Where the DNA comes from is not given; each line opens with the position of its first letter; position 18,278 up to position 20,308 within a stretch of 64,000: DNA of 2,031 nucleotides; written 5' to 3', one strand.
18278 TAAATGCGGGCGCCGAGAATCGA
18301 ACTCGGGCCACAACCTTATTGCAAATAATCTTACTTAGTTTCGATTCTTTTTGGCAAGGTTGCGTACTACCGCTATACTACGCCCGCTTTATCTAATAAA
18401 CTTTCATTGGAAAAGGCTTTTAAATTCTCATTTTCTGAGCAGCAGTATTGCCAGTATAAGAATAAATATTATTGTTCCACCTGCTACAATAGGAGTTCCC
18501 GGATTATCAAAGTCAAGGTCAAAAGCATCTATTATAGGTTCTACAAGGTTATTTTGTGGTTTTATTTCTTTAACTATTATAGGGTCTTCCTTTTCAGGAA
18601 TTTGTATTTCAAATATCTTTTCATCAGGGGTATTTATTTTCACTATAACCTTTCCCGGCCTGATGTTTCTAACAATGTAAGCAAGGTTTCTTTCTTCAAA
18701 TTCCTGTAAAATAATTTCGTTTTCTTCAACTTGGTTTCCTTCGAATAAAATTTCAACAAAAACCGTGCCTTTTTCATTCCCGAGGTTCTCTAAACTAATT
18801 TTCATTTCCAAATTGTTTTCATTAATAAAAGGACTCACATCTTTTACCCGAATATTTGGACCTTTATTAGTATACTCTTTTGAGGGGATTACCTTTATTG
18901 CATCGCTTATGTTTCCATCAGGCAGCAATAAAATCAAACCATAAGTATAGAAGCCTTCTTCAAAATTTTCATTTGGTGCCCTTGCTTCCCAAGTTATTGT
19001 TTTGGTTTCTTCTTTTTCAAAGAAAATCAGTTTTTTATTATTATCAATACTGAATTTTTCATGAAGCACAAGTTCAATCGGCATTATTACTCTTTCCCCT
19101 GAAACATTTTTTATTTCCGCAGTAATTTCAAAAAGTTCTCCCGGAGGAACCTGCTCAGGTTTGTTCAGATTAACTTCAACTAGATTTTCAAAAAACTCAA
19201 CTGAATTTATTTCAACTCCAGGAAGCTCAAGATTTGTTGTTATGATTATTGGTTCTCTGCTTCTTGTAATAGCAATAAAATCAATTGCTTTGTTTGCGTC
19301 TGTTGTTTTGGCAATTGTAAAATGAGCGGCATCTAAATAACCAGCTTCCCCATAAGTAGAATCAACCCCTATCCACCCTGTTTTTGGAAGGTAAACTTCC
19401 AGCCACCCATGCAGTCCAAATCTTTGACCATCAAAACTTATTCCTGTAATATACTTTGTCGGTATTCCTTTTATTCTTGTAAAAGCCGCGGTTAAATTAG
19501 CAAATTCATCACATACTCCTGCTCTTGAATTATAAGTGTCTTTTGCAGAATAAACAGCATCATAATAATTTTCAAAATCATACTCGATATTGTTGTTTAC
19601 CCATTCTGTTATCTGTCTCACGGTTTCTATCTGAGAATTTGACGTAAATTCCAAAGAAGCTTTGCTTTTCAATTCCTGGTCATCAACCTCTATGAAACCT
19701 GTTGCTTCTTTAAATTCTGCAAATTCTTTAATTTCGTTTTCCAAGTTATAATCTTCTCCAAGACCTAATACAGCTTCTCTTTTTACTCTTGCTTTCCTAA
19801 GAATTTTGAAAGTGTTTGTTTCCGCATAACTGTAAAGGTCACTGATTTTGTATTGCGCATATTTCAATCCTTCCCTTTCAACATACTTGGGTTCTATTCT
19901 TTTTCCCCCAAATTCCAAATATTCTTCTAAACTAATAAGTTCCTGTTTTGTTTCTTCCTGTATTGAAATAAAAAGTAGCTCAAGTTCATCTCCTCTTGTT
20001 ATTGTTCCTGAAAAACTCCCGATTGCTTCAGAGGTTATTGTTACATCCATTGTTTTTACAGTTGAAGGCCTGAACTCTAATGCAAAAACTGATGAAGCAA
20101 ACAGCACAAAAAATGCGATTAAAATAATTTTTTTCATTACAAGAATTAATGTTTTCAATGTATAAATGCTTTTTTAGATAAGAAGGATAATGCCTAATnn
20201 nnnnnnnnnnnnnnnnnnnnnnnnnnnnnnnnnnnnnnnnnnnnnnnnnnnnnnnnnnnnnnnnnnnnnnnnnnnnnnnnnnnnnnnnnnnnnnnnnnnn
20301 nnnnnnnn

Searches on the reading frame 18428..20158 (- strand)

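Call 28: search_protein_families(library=pfam, proteins=[window:18428-20158:-], max_evalue=0.01)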
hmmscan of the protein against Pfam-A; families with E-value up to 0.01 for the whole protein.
window:18428-20158:- (576 aa): 2 families
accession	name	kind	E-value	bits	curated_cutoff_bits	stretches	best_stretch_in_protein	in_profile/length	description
PF01841.26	Transglut_core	-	3.1e-21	76.1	23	1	173-266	11-107/108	Transglutaminase-like superfamily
PF04473.18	DUF553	-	2.8e-11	43.5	20.5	1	167-251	6-98/140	Transglutaminase-like domain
